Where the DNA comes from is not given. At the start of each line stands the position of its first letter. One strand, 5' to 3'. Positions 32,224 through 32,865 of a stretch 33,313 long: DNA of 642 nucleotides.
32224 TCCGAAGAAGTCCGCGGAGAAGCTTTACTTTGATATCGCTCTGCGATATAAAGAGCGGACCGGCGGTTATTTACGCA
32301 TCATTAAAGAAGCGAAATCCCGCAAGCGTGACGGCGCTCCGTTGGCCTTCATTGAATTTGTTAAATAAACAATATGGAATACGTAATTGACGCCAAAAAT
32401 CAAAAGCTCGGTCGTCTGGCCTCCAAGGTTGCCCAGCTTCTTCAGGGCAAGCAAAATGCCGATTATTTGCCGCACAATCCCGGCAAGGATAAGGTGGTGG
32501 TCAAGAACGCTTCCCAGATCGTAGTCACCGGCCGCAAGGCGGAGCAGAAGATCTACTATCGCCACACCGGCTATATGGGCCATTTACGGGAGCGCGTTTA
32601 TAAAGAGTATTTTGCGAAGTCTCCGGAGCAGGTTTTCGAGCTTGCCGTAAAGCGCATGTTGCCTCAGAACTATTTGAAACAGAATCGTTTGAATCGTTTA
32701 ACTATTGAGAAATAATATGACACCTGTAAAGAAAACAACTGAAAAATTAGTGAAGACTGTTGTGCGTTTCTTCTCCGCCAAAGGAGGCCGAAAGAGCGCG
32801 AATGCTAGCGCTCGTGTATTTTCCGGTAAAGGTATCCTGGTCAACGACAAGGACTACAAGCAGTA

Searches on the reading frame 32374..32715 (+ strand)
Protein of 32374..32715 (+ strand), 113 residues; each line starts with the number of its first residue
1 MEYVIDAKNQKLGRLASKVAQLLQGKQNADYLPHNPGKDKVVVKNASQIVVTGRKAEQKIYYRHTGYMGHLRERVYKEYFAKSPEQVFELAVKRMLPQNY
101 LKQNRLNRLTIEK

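Call 81: find_encoding_contigs(protein=window:32374-32715:+, flank=10000, max_places=3)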
Protein window:32374-32715:+ (113 aa): 6 contigs read that carry it; 3 places shown.
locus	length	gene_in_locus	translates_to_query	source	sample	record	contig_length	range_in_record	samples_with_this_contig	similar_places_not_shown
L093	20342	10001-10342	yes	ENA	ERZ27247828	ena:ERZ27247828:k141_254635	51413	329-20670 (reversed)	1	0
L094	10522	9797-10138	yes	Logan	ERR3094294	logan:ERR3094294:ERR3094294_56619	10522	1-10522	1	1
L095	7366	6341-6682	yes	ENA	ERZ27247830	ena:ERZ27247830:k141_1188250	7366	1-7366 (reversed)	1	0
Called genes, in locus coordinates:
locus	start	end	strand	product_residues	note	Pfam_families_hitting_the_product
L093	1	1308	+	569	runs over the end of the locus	PF18915:DUF5667 (faint)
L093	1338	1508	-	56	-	-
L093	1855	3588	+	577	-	PF01411:tRNA-synt_2c, PF07973:tRNA_SAD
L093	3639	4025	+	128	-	-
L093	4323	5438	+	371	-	-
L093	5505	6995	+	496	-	-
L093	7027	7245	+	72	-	PF01176:eIF-1a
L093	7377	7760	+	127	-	PF00416:Ribosomal_S13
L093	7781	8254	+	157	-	PF00411:Ribosomal_S11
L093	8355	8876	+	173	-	PF00163:Ribosomal_S4, PF01479:S4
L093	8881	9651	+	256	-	PF01193:RNA_pol_L, PF01000:RNA_pol_A_bac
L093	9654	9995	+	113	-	PF01196:Ribosomal_L17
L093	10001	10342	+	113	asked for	PF00572:Ribosomal_L13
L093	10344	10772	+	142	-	PF00380:Ribosomal_S9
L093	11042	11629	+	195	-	-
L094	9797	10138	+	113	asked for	PF00572:Ribosomal_L13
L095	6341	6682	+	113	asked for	PF00572:Ribosomal_L13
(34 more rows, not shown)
